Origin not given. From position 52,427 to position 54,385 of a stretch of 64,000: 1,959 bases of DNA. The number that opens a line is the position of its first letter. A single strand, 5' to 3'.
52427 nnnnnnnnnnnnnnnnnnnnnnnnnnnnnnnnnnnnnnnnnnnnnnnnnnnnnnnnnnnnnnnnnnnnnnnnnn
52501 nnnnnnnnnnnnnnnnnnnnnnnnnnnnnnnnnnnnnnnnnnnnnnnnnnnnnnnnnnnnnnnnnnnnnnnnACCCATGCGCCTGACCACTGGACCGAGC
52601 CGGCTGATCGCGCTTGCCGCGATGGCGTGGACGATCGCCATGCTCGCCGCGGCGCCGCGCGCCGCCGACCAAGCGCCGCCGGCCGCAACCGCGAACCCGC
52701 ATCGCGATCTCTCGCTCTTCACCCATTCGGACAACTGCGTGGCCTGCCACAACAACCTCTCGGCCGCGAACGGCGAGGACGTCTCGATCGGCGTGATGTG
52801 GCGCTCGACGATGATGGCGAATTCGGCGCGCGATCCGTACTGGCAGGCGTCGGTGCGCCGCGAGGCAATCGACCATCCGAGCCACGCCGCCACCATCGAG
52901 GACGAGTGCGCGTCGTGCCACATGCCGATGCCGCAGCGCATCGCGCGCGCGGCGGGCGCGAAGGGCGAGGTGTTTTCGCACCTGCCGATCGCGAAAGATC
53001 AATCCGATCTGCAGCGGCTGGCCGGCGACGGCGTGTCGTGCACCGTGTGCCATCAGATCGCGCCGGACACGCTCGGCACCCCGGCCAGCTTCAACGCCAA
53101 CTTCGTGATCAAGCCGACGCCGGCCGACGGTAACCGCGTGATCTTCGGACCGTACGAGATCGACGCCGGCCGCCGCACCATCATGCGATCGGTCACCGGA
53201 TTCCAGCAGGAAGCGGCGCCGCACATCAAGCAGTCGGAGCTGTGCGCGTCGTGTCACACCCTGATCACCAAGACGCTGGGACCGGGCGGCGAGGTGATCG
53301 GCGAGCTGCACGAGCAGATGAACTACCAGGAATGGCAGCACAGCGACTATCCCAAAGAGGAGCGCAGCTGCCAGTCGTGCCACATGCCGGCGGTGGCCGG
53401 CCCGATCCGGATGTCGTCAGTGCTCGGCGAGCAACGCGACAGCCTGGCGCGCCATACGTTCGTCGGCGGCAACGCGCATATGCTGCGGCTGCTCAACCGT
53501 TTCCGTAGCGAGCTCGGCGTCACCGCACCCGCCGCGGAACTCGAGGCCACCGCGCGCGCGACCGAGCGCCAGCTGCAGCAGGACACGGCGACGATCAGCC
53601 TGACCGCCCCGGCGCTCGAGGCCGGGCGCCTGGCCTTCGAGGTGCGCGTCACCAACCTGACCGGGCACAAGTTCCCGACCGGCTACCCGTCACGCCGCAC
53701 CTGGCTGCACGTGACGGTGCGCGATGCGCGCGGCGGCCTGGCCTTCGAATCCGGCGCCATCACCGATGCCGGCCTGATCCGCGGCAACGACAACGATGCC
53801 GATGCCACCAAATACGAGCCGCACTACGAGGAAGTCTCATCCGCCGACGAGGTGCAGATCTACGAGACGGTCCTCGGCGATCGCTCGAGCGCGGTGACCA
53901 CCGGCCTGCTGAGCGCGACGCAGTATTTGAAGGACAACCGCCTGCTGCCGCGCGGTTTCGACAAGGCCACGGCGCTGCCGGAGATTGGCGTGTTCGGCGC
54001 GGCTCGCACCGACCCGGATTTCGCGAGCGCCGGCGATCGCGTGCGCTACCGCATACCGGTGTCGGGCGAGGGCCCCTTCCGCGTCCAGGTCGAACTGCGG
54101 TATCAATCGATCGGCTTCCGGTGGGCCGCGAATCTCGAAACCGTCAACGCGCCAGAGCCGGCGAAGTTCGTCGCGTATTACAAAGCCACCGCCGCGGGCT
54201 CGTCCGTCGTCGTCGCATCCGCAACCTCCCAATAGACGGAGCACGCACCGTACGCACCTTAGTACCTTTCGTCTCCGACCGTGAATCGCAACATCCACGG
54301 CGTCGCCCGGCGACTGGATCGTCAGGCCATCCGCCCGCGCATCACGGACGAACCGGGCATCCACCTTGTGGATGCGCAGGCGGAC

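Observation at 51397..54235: Monoheme cytochrome c fused to a barrel-like domain, paired with a pentaheme cytochrome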

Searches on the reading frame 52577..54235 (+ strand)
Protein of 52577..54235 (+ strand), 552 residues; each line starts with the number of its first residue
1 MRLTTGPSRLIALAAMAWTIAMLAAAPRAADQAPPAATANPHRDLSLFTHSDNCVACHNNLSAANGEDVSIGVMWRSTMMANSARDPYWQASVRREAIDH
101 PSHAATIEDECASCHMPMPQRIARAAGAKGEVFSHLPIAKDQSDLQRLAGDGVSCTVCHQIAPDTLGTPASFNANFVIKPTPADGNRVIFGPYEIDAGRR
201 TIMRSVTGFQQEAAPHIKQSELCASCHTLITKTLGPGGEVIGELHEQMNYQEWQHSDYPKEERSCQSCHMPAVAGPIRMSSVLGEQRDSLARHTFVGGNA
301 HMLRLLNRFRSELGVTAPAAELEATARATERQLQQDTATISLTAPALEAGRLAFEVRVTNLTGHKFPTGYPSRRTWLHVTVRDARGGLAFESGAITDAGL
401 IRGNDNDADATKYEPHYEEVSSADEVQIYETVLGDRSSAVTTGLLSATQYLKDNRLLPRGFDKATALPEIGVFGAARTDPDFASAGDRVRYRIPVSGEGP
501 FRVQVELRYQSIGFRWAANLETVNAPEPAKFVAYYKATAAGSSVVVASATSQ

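Call 3: search_protein_families(library=pfam, proteins=[window:52577-54235:+], max_evalue=1)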
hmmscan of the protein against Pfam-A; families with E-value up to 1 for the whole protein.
window:52577-54235:+ (552 aa): 9 families
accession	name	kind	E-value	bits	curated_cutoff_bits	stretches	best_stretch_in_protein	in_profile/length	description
PF22113.1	Mtrc-MtrF_II-IV_dom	-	3.6e-08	33.6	30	2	47-160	77-164/176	Outer membrane cytochrome MtrC/MtrF-like, domains II/IV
PF14522.11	Cytochrome_C7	-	3.4e-07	30.4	24.8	2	98-160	3-49/67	Cytochrome c7 and related cytochrome c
PF09699.15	Paired_CXXCH_1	-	0.00035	20.6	20.6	0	103-117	1-15/41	Doubled CXXCH motif (Paired_CXXCH_1)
PF03150.19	CCP_MauG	-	0.00063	20.8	25.6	0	261-300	20-59/149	Di-haem cytochrome c peroxidase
PF22678.1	Cytochrom_c_NrfB-like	-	0.0011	19.9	27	0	197-228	10-41/89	Cytochrome c-type protein NrfB-like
PF13442.11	Cytochrome_CBB3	-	0.0015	19.2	27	0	52-84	12-41/68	Cytochrome C oxidase, cbb3-type, subunit III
PF14537.11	Cytochrom_c3_2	-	0.013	16.4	25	1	104-160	22-65/79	Cytochrome c3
PF02085.21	Cytochrom_CIII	-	0.14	13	22.9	1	94-160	19-83/101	Class III cytochrome C family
PF09626.15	DHC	-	0.42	12.1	22.2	0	241-274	81-113/116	Dihaem cytochrome c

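Call 4: search_protein_families(library=ncbifam, proteins=[window:52577-54235:+], max_evalue=1)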
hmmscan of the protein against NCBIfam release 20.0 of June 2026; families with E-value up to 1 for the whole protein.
window:52577-54235:+ (552 aa): 9 families
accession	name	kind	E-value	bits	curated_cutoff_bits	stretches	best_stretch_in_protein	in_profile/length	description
NF040886.1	cyt_C_like_Sec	equivalog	3.2e-10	39.2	250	1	12-391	6-337/423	multiheme c-type cytochrome (seleno)protein ExtKL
TIGR03507.1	decahem_SO1788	subfamily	3.7e-05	22.4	209.3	1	90-270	472-625/672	OmcA/MtrC family decaheme c-type cytochrome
TIGR03153.1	cytochr_NrfH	equivalog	0.00091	19.3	134.2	0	248-272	39-62/138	cytochrome c nitrite reductase small subunit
NF041781.1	mnquin_red_QrcA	equivalog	0.0095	15.6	180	1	50-119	63-128/174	menaquinone reductase multiheme cytochrome c subunit QrcA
NF045713.1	CxxCH_16_HmcA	equivalog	0.0095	14.6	400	1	47-160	72-182/541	sulfate respiration complex hexadecaheme cytochrome HmcA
TIGR03508.1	decahem_SO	subfamily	0.048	13.1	192.2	0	244-272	76-104/258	DmsE family decaheme c-type cytochrome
TIGR03146.1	cyt_nit_nrfB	equivalog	0.19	12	166.6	0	210-272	30-94/145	cytochrome c nitrite reductase pentaheme subunit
NF040960.1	MamE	equivalog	0.19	10.2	800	1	152-239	341-408/659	magnetosome formation protease MamE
TIGR01905.1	paired_CXXCH_1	subfamily_domain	0.25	11.3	25.2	0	218-228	27-37/41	doubled CXXCH domain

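Call 11: find_homologous_proteins(query=window:52577-54232:+)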
Query window:52577-54232:+ (552 aa): 8000 proteins with E <= 0.001 among 8000 candidates; the best 120 are listed.
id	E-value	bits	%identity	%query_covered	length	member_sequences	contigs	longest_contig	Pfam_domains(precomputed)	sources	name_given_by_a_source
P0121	0.0e+0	1255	100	100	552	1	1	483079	PF14522.12,PF22113.2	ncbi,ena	-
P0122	0.0e+0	1087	85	100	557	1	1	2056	PF14522.12,PF22113.2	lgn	-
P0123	0.0e+0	1079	84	100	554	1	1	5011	PF14522.12,PF22113.2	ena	-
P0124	0.0e+0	1071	83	100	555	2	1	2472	PF13442.12,PF14522.12,PF22113.2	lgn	-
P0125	0.0e+0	1070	82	99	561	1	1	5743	PF14522.12,PF22113.2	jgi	jgi:hypothetical protein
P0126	0.0e+0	1070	84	100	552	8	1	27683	PF14522.12,PF22113.2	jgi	jgi:hypothetical protein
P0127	0.0e+0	1068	83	99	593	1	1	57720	PF22113.2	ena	-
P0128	0.0e+0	1065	83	100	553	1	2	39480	PF14522.12,PF22113.2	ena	-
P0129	0.0e+0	1055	82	97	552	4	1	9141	PF14522.12,PF22113.2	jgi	jgi:hypothetical protein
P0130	0.0e+0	1039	81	99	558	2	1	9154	PF14522.12,PF22113.2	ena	-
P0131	0.0e+0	1022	81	98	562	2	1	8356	PF13442.12,PF14522.12,PF22113.2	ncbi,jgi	jgi:nitrate/TMAO reductase-like tetraheme cytochrome c subunit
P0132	0.0e+0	1018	80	98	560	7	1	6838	PF22113.2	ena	-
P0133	0.0e+0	1017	80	98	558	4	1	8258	PF22113.2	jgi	jgi:mono/diheme cytochrome c family protein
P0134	8.0e-298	1007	80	96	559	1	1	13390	PF22113.2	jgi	jgi:hypothetical protein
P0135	1.0e-296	1003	79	93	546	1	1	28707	PF22113.2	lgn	-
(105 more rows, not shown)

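Call 22: search_solved_structures(query=window:52577-54232:+, max_evalue=1, show_alignments=2)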
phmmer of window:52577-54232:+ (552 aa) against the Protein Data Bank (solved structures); distinct sequences matched with E-value up to 1: 3.
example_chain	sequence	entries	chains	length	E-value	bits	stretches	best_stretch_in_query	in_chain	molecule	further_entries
9l08_A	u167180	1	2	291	0.0064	18.6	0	209-242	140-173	Covalently Connected Cytochrome c555 trimer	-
5ze8_A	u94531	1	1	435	0.012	17.7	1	341-394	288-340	cytochrome c552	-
2mr7_A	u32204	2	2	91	0.62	12.1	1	282-325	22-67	Non-ribosomal peptide synthetase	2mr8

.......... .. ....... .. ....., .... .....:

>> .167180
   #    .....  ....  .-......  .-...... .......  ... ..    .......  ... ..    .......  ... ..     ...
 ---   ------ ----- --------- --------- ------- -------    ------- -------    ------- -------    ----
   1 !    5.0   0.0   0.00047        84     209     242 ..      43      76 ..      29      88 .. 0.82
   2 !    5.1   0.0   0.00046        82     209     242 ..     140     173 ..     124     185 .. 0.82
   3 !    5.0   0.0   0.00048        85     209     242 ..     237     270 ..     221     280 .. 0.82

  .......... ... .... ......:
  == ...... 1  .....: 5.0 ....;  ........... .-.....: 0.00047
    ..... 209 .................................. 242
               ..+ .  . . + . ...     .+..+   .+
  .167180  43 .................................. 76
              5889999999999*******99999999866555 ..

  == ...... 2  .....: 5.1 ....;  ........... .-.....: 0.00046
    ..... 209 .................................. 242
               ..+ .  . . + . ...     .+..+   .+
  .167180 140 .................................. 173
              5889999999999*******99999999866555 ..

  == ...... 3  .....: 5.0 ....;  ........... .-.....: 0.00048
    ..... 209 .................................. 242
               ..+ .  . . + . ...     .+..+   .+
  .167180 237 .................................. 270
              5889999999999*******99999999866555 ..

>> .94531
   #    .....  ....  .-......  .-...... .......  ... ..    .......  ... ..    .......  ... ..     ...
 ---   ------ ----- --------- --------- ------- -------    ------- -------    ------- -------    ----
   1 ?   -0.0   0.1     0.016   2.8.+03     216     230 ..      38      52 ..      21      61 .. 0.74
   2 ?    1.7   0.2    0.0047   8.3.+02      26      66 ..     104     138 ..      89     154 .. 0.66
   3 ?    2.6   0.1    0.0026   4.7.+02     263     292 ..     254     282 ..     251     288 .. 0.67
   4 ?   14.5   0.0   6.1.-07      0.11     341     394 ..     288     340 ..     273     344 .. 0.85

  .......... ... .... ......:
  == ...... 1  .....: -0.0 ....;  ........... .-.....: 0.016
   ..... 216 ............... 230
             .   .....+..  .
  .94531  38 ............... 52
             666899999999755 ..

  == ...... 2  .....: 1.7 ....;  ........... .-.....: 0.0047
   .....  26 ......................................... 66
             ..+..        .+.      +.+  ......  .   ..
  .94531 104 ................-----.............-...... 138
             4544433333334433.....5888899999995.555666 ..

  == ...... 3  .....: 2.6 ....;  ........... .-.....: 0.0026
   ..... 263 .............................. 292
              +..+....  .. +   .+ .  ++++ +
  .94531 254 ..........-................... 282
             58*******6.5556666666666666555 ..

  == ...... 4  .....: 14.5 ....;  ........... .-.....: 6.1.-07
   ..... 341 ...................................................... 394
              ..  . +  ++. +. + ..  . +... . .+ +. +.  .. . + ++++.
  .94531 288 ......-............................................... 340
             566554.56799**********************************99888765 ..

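Call 28: predict_structure(alignment_id=A2)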
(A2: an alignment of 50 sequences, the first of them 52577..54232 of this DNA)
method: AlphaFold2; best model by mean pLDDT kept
length: 552 residues; sequences in the alignment: 50
mean_pLDDT: 64.0   pTM: 0.63
mean pLDDT of the five models: 64.0, 61.4, 60.6, 58.6, 55.2
residues with pLDDT >= 90: 65; 70-90: 148; 50-70: 195; < 50: 144
segments of 3 or more residues with pLDDT < 50: 1-4, 29-59, 77-83, 117-120, 126-140, 142-155, 243-247, 264-297, 367-372, 442-461
pLDDT, mean of each block of 10 residues (from residue 1): 56 83 61 37 38 47 55 49 57 70 67 52 46 39 45 52 72 66 70 61 57 65 56 59 51 56 45 34 36 50 82 70 75 79 93 92 52 78 96 90 80 77 87 54 42 36 54 54 70 93 93 75 82 87 89 96
secondary structure, 60 per line:
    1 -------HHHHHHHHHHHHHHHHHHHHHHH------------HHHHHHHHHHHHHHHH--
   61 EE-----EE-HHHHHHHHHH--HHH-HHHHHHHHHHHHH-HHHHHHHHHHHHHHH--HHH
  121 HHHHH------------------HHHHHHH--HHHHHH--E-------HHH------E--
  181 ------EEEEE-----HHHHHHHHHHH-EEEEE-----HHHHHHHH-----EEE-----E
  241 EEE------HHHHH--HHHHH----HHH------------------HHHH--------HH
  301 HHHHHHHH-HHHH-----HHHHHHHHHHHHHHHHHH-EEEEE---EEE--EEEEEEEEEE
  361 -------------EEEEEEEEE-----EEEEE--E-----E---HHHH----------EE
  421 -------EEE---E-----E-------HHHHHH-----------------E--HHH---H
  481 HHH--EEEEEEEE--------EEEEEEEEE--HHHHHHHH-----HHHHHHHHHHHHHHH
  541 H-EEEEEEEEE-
elements in order: H8-30 H43-58 H71-80 H87-99 H101-115 H118-125 H144-150 H153-158 E187-191 H197-207 E209-213 H219-226 E232-234 E240-243 H250-254 H257-261 H287-290 H299-308 H310-313 H319-336 E338-342 E346-348 E351-360 E374-382 E388-392 H405-408 E428-430 H448-453 H480-483 E486-493 E502-510 H513-520 H526-541 E543-551

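Call 32: fold_search(model_id=the predicted structure, library=pdb)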
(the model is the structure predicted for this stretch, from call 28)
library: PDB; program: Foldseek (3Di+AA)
matches with E <= 10: 446; with E <= 0.001: 1
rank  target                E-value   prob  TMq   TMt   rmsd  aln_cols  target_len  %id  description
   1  5ze8                  6.9e-07  1.00  0.34  0.45  10.3       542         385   15  Crystal structure of a penta-heme cytochrome c552 from Thermochromatium tepidum (released 2018-04-25)
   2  9i4z                  6.7e-02  0.23  0.11  0.11  14.2       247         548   12  Crystal structure of Thomasclavelia ramosa IgA peptidase (IgAse) active site mutant (E330-N876) (released 2025-06-25)
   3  6baa_A                7.9e-02  0.38  0.12  0.18  14.3       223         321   10  Cryo-EM structure of the pancreatic beta-cell KATP channel bound to ATP and glibenclamide (released 2017-11-01)
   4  5m59_E                1.0e-01  0.80  0.13  0.05   8.7       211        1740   12  Crystal structure of Chaetomium thermophilum Brr2 helicase core in complex with Prp8 Jab1 domain (released 2016-12-21)
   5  5m59_A                1.1e-01  0.82  0.13  0.05   8.6       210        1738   11  Crystal structure of Chaetomium thermophilum Brr2 helicase core in complex with Prp8 Jab1 domain (released 2016-12-21)
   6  7tyt_B                1.2e-01  0.16  0.11  0.17  19.3       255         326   10  Cryo-EM structure of the pancreatic ATP-sensitive potassium channel bound to ATP and repaglinide with Kir6.2-CTD in th (released 2022-08-31)
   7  7mit_B                1.3e-01  0.28  0.11  0.16  12.1       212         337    9  Vascular KATP channel: Kir6.1 SUR2B propeller-like conformation 1 (released 2021-10-13)
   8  7u6y_B                1.3e-01  0.15  0.11  0.16  19.5       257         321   10  Cryo-EM structure of the pancreatic ATP-sensitive potassium channel in the presence of glibenclamide and ATP with Kir6 (released 2022-08-31)
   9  9dnm_A                1.3e-01  0.06  0.08  0.09  20.0       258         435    8  Structure of rat beta-arrestin 1 bound to allosteric inhibitor (released 2025-01-22)
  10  9kgl_A                1.4e-01  0.30  0.13  0.19  12.6       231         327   11  Structure of KATP channel in complex with centipede toxin SpTx1 (released 2025-11-12)
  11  4f91                  1.6e-01  0.23  0.09  0.03  12.0       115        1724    9  Brr2 Helicase Region (released 2012-10-17)
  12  8rc4_g                1.7e-01  0.35  0.14  0.09  13.4       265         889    8  Structure of Integrator-PP2A complex (released 2024-02-07)
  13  9dfx_B                1.7e-01  0.21  0.12  0.18  12.9       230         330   10  Cryo-EM structure of a SUR1/Kir6.2 ATP-sensitive potassium channel in the presence of Aekatperone in the closed confor (released 2025-02-12)
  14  6qv3                  1.9e-01  0.66  0.14  0.05   9.3       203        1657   12  Crystal structure of the Ski2 RNA-helicase Brr2 from Chaetomium thermophilum bound to ADP (released 2020-01-15)
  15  6qws                  1.9e-01  0.54  0.13  0.05   8.4       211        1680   12  Crystal structure of the Ski2 RNA-helicase Brr2 from Chaetomium thermophilum in the apo state (released 2020-01-15)
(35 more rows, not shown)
